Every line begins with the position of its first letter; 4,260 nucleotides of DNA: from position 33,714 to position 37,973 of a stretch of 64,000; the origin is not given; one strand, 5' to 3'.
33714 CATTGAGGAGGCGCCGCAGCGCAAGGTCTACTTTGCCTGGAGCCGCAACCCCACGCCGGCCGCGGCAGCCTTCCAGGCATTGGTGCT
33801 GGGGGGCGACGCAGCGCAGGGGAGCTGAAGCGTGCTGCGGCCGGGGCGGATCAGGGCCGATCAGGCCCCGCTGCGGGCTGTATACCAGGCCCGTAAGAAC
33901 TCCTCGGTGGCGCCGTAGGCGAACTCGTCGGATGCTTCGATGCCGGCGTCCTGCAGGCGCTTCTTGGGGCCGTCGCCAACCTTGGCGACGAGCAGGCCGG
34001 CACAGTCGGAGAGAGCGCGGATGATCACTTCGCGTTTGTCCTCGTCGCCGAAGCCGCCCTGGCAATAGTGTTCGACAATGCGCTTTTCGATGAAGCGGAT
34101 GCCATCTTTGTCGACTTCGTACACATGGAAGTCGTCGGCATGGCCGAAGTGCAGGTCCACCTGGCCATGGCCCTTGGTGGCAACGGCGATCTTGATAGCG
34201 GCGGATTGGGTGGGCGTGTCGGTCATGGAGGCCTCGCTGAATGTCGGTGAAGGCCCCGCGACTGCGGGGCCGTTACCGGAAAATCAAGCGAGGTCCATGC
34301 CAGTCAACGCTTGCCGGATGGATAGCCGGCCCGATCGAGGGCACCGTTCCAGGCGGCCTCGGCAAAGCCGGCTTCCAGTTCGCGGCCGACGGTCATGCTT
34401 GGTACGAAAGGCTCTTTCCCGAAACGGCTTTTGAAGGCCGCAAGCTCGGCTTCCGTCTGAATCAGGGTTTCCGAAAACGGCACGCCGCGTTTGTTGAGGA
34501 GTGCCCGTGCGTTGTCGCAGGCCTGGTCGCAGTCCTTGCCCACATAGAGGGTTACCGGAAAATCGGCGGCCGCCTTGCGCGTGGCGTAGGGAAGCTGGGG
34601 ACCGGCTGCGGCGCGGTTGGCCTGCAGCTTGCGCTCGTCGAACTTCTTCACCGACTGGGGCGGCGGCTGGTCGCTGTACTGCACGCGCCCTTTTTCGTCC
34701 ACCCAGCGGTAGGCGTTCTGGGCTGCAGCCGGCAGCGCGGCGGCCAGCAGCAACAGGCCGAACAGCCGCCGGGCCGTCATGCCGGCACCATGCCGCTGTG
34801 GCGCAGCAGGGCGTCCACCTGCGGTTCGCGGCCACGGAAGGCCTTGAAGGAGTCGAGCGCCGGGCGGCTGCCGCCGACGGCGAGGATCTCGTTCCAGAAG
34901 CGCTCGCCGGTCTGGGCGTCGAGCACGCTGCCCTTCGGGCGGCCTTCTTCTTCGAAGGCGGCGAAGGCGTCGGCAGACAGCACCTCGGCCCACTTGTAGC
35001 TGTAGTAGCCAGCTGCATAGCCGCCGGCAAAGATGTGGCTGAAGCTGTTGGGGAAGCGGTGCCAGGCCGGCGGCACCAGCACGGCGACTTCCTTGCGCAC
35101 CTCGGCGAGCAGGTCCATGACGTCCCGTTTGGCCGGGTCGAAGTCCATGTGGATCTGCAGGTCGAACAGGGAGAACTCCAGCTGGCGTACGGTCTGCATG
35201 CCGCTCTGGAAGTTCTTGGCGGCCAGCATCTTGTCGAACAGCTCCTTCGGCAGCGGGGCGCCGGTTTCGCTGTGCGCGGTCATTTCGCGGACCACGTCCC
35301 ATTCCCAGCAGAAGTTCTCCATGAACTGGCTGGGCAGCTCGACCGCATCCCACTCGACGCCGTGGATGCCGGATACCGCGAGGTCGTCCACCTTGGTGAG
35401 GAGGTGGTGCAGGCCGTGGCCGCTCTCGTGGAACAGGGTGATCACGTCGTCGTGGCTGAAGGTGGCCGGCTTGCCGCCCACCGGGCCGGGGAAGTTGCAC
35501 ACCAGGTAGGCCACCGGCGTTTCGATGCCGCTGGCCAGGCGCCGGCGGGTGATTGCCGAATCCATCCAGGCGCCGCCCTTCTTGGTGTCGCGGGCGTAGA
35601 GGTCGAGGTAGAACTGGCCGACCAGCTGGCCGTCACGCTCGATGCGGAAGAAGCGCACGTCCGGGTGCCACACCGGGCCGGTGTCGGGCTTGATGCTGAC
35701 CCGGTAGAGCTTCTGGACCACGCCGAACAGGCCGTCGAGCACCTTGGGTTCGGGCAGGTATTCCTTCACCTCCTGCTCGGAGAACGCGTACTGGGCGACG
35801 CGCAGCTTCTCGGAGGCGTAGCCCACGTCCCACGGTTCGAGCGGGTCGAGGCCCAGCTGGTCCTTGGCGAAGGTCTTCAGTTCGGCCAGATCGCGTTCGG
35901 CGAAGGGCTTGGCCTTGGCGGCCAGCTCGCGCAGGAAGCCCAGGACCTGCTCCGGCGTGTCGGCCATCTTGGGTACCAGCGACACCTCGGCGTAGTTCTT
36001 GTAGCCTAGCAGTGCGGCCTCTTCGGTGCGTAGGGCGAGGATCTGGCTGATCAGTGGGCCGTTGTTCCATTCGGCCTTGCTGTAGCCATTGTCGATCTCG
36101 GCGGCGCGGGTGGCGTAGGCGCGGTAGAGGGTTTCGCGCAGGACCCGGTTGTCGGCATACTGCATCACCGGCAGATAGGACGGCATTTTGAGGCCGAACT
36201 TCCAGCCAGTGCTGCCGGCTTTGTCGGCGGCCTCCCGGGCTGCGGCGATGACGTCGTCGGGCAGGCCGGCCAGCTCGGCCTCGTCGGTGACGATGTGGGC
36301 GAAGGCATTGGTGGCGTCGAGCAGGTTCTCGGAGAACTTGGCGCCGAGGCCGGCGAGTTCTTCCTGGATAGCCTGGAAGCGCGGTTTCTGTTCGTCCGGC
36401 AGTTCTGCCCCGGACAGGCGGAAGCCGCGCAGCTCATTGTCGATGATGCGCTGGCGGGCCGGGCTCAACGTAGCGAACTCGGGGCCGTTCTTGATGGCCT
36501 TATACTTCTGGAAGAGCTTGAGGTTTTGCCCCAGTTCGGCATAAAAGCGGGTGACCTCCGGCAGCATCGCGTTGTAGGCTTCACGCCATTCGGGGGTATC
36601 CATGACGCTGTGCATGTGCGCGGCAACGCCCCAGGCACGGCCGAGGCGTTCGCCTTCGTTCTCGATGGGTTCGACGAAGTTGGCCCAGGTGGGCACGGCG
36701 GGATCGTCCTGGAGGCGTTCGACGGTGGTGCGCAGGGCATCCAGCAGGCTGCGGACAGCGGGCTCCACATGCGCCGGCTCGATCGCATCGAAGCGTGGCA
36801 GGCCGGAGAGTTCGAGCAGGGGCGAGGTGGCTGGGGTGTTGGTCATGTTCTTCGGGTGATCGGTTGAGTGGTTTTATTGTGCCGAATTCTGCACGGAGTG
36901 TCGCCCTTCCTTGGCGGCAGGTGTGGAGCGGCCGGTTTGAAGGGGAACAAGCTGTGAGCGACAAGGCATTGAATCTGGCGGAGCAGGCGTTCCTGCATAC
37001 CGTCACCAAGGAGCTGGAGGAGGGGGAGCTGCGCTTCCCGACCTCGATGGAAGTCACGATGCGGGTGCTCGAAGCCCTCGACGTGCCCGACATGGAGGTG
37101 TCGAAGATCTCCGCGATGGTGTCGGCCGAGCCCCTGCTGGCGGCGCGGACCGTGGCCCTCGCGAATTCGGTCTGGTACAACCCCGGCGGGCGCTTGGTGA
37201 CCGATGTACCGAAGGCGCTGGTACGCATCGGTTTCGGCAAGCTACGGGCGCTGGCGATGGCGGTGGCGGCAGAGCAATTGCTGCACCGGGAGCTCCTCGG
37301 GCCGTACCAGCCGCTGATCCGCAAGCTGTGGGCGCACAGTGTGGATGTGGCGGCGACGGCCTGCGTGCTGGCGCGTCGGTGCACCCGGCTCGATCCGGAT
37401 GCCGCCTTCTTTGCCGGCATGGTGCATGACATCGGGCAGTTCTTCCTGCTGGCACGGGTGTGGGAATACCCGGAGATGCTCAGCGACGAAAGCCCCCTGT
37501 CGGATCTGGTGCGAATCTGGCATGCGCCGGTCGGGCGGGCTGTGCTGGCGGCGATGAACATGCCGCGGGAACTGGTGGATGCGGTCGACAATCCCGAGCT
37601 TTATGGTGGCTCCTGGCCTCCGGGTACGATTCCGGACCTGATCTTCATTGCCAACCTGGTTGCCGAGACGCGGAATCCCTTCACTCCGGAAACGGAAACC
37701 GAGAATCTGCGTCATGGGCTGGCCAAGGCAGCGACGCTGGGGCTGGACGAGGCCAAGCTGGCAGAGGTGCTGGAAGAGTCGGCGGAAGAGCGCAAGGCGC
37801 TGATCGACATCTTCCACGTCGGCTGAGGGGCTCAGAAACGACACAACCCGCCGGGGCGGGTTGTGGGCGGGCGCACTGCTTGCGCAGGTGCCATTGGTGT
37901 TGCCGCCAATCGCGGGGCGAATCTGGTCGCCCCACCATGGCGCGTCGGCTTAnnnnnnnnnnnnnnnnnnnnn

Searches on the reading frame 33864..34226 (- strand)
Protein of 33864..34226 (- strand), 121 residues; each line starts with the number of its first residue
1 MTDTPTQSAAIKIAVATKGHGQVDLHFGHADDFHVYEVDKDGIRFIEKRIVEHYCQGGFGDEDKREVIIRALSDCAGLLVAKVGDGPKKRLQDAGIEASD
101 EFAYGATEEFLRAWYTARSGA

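Call 61: search_protein_families(library=pfam, proteins=[window:33864-34226:-], max_evalue=0.00001)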
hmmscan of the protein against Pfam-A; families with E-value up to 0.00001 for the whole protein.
window:33864-34226:- (121 aa): 1 family
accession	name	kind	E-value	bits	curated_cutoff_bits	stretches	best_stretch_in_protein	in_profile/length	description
PF02579.22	Nitro_FeMo-Co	-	2.1e-20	73.3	26.3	1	21-115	3-93/94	Dinitrogenase iron-molybdenum cofactor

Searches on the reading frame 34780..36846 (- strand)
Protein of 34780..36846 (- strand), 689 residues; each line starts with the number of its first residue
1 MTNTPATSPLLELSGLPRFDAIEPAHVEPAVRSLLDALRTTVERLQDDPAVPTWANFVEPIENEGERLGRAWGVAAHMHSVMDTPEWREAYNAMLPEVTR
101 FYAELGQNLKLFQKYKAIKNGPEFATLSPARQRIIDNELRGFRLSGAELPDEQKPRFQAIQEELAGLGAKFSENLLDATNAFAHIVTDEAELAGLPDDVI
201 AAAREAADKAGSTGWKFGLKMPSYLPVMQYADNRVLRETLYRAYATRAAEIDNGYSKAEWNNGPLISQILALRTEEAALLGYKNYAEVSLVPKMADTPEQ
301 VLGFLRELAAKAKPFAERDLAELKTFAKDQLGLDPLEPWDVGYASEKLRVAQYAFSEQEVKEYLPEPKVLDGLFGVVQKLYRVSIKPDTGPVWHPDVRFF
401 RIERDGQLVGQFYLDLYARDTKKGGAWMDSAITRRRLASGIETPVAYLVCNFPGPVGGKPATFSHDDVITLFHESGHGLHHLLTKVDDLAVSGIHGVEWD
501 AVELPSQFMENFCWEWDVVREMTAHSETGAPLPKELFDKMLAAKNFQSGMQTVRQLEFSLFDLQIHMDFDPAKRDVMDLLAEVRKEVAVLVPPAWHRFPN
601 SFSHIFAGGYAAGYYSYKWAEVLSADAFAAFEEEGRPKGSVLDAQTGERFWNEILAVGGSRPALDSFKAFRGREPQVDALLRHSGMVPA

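Call 61: search_protein_families(library=pfam, proteins=[window:34780-36846:-], max_evalue=0.00001)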
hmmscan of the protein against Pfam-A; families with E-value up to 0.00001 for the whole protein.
window:34780-36846:- (689 aa): 2 families
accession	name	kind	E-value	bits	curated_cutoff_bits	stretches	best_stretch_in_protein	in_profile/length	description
PF01432.26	Peptidase_M3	-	6.5e-138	461.3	27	1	227-685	1-456/457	Peptidase family M3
PF19310.4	TOP_N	-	6.4e-29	100.7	27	1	32-154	2-123/123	Neurolysin/Thimet oligopeptidase, N-terminal domain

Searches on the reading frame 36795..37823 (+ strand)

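Call 61: search_protein_families(library=pfam, proteins=[window:36795-37823:+], max_evalue=0.00001)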
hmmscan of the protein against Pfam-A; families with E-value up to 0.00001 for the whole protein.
window:36795-37823:+ (343 aa): 1 family
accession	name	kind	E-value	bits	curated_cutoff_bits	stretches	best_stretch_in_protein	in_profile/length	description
PF08668.18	HDOD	-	7.4e-32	110.9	22.9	1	82-265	2-191/196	HDOD domain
